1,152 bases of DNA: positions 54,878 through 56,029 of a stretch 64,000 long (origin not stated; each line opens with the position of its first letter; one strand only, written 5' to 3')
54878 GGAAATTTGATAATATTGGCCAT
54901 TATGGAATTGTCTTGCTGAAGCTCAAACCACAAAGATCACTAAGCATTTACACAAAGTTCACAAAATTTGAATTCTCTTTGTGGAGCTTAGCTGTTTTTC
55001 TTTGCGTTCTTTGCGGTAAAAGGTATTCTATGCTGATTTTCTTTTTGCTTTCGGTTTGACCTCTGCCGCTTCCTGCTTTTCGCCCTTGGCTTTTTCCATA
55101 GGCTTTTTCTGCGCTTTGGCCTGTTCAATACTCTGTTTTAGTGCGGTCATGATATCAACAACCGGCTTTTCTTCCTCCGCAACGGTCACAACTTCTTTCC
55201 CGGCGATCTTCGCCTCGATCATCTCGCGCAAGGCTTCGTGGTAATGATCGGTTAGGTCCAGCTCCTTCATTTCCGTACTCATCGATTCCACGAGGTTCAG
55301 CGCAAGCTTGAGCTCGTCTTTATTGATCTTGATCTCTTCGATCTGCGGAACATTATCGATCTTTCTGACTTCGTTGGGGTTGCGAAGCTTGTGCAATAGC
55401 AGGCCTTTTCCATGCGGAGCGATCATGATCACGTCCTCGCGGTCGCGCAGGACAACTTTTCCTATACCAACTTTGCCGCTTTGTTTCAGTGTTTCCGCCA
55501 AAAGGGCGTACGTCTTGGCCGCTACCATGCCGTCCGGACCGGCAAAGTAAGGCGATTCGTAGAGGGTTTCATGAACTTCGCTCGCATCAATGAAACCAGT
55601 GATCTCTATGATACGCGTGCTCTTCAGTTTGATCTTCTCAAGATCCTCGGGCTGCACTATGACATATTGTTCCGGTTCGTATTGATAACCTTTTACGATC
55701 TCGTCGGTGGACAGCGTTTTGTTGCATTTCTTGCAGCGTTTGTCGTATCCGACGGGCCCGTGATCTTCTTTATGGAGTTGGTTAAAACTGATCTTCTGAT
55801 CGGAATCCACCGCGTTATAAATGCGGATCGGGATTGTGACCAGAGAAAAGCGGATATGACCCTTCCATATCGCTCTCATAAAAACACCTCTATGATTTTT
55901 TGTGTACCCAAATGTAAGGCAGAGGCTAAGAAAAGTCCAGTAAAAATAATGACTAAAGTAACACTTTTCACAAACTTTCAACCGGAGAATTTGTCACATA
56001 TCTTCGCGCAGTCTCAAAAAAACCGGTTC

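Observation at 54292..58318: NHEJ locus ligD-ku extended by a TPR protein carrying two beta-clamp-binding-like motifs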

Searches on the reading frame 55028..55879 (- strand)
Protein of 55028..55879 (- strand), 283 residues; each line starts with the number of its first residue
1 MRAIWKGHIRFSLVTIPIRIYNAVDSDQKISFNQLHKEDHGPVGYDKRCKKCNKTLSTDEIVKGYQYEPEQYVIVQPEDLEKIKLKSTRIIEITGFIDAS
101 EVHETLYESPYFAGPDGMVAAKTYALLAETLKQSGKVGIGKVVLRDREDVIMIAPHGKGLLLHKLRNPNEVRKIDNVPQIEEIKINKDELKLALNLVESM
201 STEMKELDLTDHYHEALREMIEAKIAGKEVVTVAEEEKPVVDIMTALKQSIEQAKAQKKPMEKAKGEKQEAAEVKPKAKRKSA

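Call 3: search_protein_families(library=pfam, proteins=[window:55028-55879:-], max_evalue=0.01)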
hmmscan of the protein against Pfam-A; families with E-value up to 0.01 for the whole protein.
window:55028-55879:- (283 aa): 1 family
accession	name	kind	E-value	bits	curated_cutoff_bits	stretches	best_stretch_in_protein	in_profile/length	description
PF02735.22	Ku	-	5.2e-45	154.1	25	1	11-191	2-189/190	Ku70/Ku80 beta-barrel domain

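Call 4: search_protein_families(library=ncbifam, proteins=[window:55028-55879:-], max_evalue=0.01)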
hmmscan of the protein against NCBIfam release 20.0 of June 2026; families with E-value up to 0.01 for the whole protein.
window:55028-55879:- (283 aa): 1 family
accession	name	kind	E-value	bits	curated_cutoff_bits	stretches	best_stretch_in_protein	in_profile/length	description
TIGR02772.2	Ku_bact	equivalog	3.4e-83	279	150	1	2-251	1-259/259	non-homologous end joining protein Ku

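Call 28: search_solved_structures(query=window:55028-55879:-, show_alignments=3, max_evalue=0.001)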
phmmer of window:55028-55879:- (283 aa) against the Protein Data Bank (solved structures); distinct sequences matched with E-value up to 0.001: 3.
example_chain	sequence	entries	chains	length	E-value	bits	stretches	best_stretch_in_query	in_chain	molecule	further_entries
9vnq_A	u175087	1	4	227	7.2e-46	160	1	1-225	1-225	Non-homologous end joining protein Ku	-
8v53_A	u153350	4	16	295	2.7e-36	128.6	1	1-263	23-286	Non-homologous end joining protein Ku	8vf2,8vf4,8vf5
9i91_A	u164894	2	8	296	2.8e-36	128.6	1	1-263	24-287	Non-homologous end joining protein Ku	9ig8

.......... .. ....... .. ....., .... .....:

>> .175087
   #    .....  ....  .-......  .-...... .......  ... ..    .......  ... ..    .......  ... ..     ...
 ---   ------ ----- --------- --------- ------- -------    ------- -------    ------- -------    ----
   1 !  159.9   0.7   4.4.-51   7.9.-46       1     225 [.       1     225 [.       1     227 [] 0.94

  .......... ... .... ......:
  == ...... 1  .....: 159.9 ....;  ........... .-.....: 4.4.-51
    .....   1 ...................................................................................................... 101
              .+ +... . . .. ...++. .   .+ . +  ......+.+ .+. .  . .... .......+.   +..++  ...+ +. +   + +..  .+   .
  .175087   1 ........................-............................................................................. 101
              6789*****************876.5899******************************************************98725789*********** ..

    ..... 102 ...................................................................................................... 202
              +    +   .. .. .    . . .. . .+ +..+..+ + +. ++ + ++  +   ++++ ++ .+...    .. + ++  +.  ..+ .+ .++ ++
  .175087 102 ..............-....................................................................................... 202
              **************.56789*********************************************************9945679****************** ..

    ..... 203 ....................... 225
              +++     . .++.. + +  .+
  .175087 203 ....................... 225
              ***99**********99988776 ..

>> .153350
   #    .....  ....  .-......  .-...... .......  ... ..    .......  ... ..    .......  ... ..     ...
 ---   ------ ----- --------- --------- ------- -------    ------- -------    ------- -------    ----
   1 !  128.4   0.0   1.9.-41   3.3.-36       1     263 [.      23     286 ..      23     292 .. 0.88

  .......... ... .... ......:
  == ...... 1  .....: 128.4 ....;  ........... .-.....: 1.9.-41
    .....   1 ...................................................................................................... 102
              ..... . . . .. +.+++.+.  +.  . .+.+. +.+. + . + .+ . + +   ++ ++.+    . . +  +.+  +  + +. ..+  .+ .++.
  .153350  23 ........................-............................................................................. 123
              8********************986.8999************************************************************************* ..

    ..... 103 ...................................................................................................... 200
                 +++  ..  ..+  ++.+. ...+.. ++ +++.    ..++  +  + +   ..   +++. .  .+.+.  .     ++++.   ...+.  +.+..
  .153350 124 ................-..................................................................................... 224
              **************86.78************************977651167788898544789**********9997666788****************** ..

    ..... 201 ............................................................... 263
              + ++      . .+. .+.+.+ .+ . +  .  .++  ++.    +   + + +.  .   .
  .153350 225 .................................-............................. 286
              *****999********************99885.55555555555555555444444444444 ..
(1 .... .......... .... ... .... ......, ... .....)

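Call 52: search_dna_similar(query=window:55028-55879:-, collection=plasmids, mode=protein, max_rows=15)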
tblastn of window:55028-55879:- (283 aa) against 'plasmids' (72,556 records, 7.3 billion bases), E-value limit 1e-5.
Records with a match: 718; places in all: 1219; records where one place covers at least 80% of the query: 655.
Best place of each record, by identity: <60% 718.
By first word of the organism name: Streptomyces 175; Rhizobium 164; Sinorhizobium 123; Agrobacterium 53; Ensifer 20; Paracoccus 19; Burkholderia 15; Mesorhizobium 14; Bradyrhizobium 13; Cupriavidus 13; and 41 more.
By predicted mobility (MOB-suite, as given by PLSDB): non-mobilizable 350; conjugative 207; mobilizable 161.
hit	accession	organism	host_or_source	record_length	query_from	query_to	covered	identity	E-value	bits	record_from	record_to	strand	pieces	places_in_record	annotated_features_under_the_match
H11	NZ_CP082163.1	Bradyrhizobium sp. 195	Acmispon strigosus,cell culture,root ...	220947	2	257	90%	40.2%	6e-50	183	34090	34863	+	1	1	Ku protein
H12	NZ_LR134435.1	Legionella adelaidensis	environmental,Cooling tower water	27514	1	253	89%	40.1%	1e-52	191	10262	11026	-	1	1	Ku protein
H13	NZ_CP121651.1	Bradyrhizobium sp. CB82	Stylosanthes guianensis,cell culture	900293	2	260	92%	39.1%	4e-46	172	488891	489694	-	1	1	Ku protein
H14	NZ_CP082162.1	Bradyrhizobium sp. 195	Acmispon strigosus,cell culture,root ...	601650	2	257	90%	39.5%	2e-49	182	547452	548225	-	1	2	Ku protein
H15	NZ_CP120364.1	Sinorhizobium kummerowiae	Kummerowia stipulacea,Pure culture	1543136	2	255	90%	39.8%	3e-52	190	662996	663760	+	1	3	none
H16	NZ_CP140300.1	Sinorhizobium kummerowiae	Kummerowia stipulacea,Pure culture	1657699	2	255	90%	39.8%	3e-52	190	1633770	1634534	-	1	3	none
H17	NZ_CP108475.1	Streptomyces sp. NBC_01255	-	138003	2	255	90%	39.5%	2e-43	164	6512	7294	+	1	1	Ku protein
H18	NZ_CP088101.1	Bradyrhizobium barranii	cell culture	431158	2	260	92%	38.7%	4e-47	175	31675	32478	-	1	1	Ku protein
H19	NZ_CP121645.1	Bradyrhizobium barranii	Chamaecytisus prolifer var. ...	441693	2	260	92%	38.7%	4e-47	175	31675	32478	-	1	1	Ku protein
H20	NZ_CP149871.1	Sinorhizobium medicae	Melilotus albus,Cell Culture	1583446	2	260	92%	38.7%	4e-51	187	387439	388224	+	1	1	none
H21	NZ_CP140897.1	Sinorhizobium medicae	Medicago lupulina,whole organism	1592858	2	260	92%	38.7%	4e-51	187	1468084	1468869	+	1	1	none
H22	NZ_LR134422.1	Legionella adelaidensis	environmental,Cooling tower water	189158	1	259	92%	38.7%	5e-44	166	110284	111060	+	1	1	Ku protein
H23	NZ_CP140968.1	Sinorhizobium medicae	Medicago lupulina,whole organism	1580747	2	260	92%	38.7%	2e-40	192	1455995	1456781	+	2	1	none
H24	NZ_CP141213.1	Sinorhizobium meliloti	alfalfa,Isolate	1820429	2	255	90%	39.4%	8e-52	189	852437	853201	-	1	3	none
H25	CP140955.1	Sinorhizobium meliloti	Medicago lupulina,whole organism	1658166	2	255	90%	39.4%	8e-52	189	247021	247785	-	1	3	Ku protein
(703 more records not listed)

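Call 56: search_protein_families(library=padloc, proteins=[window:55028-55879:-], max_evalue=0.001)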
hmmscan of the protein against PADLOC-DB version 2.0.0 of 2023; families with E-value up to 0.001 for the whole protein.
window:55028-55879:- (283 aa): 0 families

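Call 57: search_protein_families(library=phrogs, proteins=[window:55028-55879:-], max_evalue=0.001)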
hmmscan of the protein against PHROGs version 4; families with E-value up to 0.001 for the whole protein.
window:55028-55879:- (283 aa): 1 family
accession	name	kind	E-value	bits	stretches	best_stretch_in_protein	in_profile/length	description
phrog_4873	-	DNA, RNA and nucleotide metabolism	4.6e-55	188.1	1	1-268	1-274/299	Ku-like DNA end binding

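Call 61: get_annotated_region(hit=H12, flank=2500)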
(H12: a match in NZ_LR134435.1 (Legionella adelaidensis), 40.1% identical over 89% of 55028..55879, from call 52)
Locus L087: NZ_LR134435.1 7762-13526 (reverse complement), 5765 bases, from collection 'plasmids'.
description: Legionella adelaidensis strain NCTC12735 plasmid 26, complete sequence
organism: Legionella adelaidensis (NCBI taxid 45056)
taxonomy: Bacteria; Pseudomonadota; Gammaproteobacteria; Legionellales; Legionellaceae; Legionella; Legionella adelaidensis
host: -; source: environmental,Cooling tower water; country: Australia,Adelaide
typing (MOB-suite, as given by PLSDB): non-mobilizable; replicon rep_cluster_2479
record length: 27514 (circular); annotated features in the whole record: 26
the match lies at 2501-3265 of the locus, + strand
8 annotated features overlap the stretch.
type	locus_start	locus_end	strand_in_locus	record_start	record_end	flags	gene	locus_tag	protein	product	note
CDS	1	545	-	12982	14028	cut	-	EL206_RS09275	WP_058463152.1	hypothetical protein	-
CDS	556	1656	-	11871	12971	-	-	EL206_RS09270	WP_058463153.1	hypothetical protein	-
CDS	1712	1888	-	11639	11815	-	-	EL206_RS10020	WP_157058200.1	hypothetical protein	-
CDS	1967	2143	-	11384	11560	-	-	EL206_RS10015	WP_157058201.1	hypothetical protein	-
CDS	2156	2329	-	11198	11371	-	-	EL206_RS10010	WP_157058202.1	hypothetical protein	-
CDS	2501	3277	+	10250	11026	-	-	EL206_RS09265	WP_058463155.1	Ku protein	GO:0006303 - double-strand break repair via nonhomologous end joining [Evidence IEA]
CDS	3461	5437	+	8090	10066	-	-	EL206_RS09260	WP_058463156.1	S53 family peptidase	GO:0006508 - proteolysis [Evidence IEA]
CDS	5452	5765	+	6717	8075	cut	-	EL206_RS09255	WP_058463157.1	hypothetical protein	-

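Call 62: get_annotated_region(hit=H11, flank=2500)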
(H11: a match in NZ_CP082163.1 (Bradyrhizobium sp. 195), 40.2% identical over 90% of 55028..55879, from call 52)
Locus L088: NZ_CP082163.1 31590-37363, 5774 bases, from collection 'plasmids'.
description: Bradyrhizobium sp. 195 plasmid p195_2, complete sequence
organism: Bradyrhizobium sp. 195 (NCBI taxid 2782662)
taxonomy: Bacteria; Pseudomonadota; Alphaproteobacteria; Hyphomicrobiales; Nitrobacteraceae; Bradyrhizobium; Bradyrhizobium sp. 195
host: -; source: Acmispon strigosus,cell culture,root nodule; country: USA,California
typing (MOB-suite, as given by PLSDB): conjugative; replicon rep_cluster_506; relaxase MOBP; mating-pair formation MPF_T
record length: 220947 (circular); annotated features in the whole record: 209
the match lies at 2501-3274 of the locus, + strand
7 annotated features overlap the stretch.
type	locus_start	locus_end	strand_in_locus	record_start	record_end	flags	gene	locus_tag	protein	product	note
CDS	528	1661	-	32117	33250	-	-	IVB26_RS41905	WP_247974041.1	histidine kinase dimerization/phosphoacceptor domain -containing protein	-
CDS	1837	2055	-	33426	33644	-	-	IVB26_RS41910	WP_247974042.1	hypothetical protein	-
CDS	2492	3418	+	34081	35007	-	-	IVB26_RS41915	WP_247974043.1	Ku protein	GO:0006303 - double-strand break repair via nonhomologous end joining [Evidence IEA]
CDS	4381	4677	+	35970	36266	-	-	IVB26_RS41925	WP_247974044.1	hypothetical protein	-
CDS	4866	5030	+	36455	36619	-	-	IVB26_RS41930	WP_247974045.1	hypothetical protein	-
CDS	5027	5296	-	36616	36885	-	-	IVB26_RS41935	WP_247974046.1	hypothetical protein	-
CDS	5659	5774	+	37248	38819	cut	-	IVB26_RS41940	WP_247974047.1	recombinase family protein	GO:0006310 - DNA recombination [Evidence IEA]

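Call 63: get_annotated_region(hit=H17, flank=2500)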
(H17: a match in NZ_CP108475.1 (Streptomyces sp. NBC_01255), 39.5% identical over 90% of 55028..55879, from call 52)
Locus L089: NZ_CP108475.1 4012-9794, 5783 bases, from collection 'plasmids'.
description: Streptomyces sp. NBC_01255 plasmid unnamed1, complete sequence
organism: Streptomyces sp. NBC_01255 (NCBI taxid 2903798)
taxonomy: Bacteria; Actinomycetota; Actinomycetes; Kitasatosporales; Streptomycetaceae; Streptomyces; Streptomyces sp. NBC 01255
host: -; source: -; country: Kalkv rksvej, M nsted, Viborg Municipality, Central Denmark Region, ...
typing (MOB-suite, as given by PLSDB): non-mobilizable; replicon rep_cluster_43
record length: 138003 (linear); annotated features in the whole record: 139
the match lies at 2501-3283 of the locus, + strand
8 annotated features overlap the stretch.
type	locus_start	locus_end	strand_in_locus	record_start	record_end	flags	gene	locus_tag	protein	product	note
CDS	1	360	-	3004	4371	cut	-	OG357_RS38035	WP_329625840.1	hypothetical protein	-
CDS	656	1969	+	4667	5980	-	-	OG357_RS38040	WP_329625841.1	hypothetical protein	-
CDS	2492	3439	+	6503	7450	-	-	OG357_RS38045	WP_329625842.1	Ku protein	GO:0006303 - double-strand break repair via nonhomologous end joining [Evidence IEA]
CDS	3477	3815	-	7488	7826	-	-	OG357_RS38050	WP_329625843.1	DUF6233 domain-containing protein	-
CDS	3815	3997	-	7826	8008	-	-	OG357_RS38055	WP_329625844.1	hypothetical protein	-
CDS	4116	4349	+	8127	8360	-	-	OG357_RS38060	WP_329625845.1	hypothetical protein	-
CDS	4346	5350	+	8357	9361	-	-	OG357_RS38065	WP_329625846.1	hypothetical protein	-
CDS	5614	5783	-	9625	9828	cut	-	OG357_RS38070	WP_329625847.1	cold-shock protein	-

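Call 64: get_annotated_region(hit=H25, flank=2500)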
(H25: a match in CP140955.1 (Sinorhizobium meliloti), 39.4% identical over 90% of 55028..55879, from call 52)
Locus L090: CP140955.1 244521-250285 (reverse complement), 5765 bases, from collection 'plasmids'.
description: Sinorhizobium meliloti strain ml47 plasmid pSymB, complete sequence
organism: Sinorhizobium meliloti (NCBI taxid 382)
taxonomy: Bacteria; Pseudomonadota; Alphaproteobacteria; Hyphomicrobiales; Rhizobiaceae; Sinorhizobium; Sinorhizobium meliloti
host: -; source: Medicago lupulina,whole organism; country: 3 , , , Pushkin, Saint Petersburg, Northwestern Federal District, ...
typing (MOB-suite, as given by PLSDB): mobilizable; relaxase MOBQ
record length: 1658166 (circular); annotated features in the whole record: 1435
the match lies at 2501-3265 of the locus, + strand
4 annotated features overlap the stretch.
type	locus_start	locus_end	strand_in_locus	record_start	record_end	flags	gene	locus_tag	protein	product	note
CDS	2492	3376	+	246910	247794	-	-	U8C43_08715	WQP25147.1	Ku protein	-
CDS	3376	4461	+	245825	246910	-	-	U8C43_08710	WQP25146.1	tetratricopeptide repeat protein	-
CDS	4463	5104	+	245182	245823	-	-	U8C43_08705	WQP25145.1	alpha/beta family hydrolase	-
CDS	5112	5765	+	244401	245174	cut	xth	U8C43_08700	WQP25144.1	exodeoxyribonuclease III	-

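Call 70: search_protein_families(library=pfam, proteins=[L090:3376-4458:+, L090:4463-5101:+], max_evalue=0.01)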
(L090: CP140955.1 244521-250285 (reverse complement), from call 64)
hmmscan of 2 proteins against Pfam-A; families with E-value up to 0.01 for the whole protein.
L090:3376-4458:+ (361 aa): 14 families
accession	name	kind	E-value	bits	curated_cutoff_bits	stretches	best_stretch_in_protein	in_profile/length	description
PF07719.23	TPR_2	-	7.4e-19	66.7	27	4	239-268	3-32/34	Tetratricopeptide repeat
PF13431.12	TPR_17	-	3.7e-17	61.5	24.4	2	260-291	2-33/34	Tetratricopeptide repeat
PF00515.34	TPR_1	-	1.5e-14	53.5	27.8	1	241-268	5-32/34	Tetratricopeptide repeat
PF14559.12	TPR_19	-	5.5e-14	52.7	25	3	284-343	4-64/68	Tetratricopeptide repeat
PF13414.12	TPR_11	-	8.7e-14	51.4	26.8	2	283-314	6-37/42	TPR repeat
PF13428.12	TPR_14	-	1.4e-12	47.4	23.5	2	271-313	1-43/44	Tetratricopeptide repeat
PF13181.12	TPR_8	-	2.2e-10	40.3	25.7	0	272-303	2-33/34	Tetratricopeptide repeat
PF13424.12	TPR_12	-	3.1e-10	40.6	30.1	1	273-335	5-75/77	Tetratricopeptide repeat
PF13432.12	TPR_16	-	1e-09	39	32.7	2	283-334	9-60/65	Tetratricopeptide repeat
PF13174.12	TPR_6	-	7.1e-09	36.2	26.3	0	206-230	3-27/33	Tetratricopeptide repeat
PF07721.20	TPR_4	-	9.4e-07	29.3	27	0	273-296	3-26/26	Tetratricopeptide repeat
PF23914.1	TPR_CcmH_CycH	-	0.00016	22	42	1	251-334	64-150/158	Cytochrome c-type biogenesis protein H TPR domain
PF24575.1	TPR_Slam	-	0.0012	19.7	35.2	0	206-257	50-101/104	Surface lipoprotein assembly modifier, N-terminal TPR repeats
PF13176.12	TPR_7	-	0.0012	19.2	27.9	1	206-236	2-32/36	Tetratricopeptide repeat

L090:4463-5101:+ (213 aa): 5 families
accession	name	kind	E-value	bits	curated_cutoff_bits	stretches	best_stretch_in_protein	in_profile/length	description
PF20408.4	Abhydrolase_11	-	5.3e-71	238.8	27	1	15-208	3-192/193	Alpha/beta hydrolase domain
PF12695.13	Abhydrolase_5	-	0.00086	19.6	27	1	81-161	51-119/164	Alpha/beta hydrolase family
PF00975.26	Thioesterase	-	0.0021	18.8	26.4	1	58-119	38-98/226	Thioesterase domain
PF12146.15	Hydrolase_4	-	0.005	16.6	27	0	85-121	74-108/239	Serine aminopeptidase, S33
PF07819.20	PGAP1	-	0.0073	16.5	24.3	1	89-127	93-132/233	PGAP1-like alpha/beta domain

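Call 71: search_dna_similar(query=L090:3376-4458:+, collection=plasmids, mode=protein, max_rows=30, rows=spread, max_evalue=1e-20)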
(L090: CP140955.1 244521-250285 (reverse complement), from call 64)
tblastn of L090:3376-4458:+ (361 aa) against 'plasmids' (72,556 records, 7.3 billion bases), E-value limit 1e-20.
Records with a match: 87; places in all: 87; records where one place covers at least 80% of the query: 87.
Best place of each record, by identity: >=99% 47; 95-99% 4; 80-90% 19; 60-80% 17.
By first word of the organism name: Sinorhizobium 78; Ensifer 8; Pararhizobium 1.
By predicted mobility (MOB-suite, as given by PLSDB): mobilizable 57; non-mobilizable 18; conjugative 12.
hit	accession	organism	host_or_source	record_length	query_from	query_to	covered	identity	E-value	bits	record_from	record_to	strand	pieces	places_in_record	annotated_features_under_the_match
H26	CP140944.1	Sinorhizobium meliloti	Medicago lupulina,whole organism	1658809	1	361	100%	100.0%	0e+0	614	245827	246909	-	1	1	tetratricopeptide repeat protein | Ku protein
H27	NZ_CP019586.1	Sinorhizobium meliloti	Medicago arborea,tissue sample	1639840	1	361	100%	99.7%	0e+0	612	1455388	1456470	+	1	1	none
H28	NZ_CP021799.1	Sinorhizobium meliloti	Medicago sativa,Single Cell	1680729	1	361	100%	99.7%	0e+0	612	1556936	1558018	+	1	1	none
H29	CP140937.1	Sinorhizobium meliloti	Medicago lupulina,whole organism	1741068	1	361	100%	99.7%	0e+0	612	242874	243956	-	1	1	tetratricopeptide repeat protein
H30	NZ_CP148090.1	Sinorhizobium meliloti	Medicago sativa,cell culture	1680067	1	361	100%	99.7%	0e+0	612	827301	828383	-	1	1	none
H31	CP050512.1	Sinorhizobium meliloti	Medicago sativa,cell culture,root nodule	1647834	1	361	100%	99.4%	0e+0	611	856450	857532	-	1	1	tetratricopeptide repeat protein | Ku protein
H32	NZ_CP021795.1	Sinorhizobium meliloti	Medicago sativa,Single Cell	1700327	1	361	100%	99.4%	0e+0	610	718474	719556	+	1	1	none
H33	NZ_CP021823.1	Sinorhizobium meliloti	Medicago truncatula,Single Cell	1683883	1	361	100%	99.4%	0e+0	610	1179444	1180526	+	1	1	none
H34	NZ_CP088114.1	Sinorhizobium meliloti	cell culture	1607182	1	361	100%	99.4%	0e+0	610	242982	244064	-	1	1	none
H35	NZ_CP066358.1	Sinorhizobium meliloti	Medicago lupulina L.,nodules of ...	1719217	1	361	100%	99.4%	0e+0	610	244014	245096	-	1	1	none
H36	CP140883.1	Sinorhizobium meliloti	Medicago lupulina,whole organism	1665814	1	361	100%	99.4%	0e+0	610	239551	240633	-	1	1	tetratricopeptide repeat protein | Ku protein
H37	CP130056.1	Sinorhizobium meliloti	Medicago,Cell culture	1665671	1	361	100%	99.4%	0e+0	610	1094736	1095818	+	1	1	tetratricopeptide repeat protein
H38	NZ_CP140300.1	Sinorhizobium kummerowiae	Kummerowia stipulacea,Pure culture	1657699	1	361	100%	99.2%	0e+0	610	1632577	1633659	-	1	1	none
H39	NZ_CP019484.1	Sinorhizobium meliloti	alfalfa,whole organism,alfalfa nodule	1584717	1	361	100%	99.2%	0e+0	608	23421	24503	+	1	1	none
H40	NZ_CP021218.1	Sinorhizobium meliloti RU11/001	-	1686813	1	361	100%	99.2%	0e+0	607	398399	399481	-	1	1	none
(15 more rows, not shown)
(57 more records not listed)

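Call 77: find_related_loci(query=A5, collection=metagenome_contigs, flank=3000)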
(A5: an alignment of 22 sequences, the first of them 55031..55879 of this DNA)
Query A5 (283 aa) in metagenome_contigs; peptide patterns used: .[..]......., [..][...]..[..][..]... (x = any residue, [..] = any of these).
600 stretches matched a pattern (row limit reached: there are more); 580 encode a relative of the query (tblastn E <= 1e-3); the best 80 are kept; 80 distinct loci.
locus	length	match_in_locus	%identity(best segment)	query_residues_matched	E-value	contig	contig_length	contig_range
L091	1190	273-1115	75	1-281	1e-164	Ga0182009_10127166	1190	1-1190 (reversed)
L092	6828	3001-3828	77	1-276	5e-149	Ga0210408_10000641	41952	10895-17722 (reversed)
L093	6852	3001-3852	76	1-283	1e-148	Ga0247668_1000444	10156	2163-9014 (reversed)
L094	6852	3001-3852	76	1-283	2e-148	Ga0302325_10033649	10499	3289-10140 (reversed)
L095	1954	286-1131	77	1-283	2e-159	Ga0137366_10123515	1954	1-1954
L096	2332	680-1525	76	1-283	2e-157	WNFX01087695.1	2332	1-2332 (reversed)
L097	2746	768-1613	75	1-281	4e-156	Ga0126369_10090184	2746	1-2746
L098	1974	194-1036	75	1-281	5e-158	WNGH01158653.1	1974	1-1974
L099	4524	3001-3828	77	1-276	3e-149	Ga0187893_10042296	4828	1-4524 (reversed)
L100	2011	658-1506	73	1-283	3e-157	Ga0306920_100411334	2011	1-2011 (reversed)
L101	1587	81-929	75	1-283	2e-159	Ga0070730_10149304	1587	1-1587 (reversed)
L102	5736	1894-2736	74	1-281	2e-146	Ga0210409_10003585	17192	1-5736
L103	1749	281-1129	75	1-283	4e-158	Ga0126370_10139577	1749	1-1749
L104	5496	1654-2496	75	1-281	2e-146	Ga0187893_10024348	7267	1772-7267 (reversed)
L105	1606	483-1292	78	1-270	8e-159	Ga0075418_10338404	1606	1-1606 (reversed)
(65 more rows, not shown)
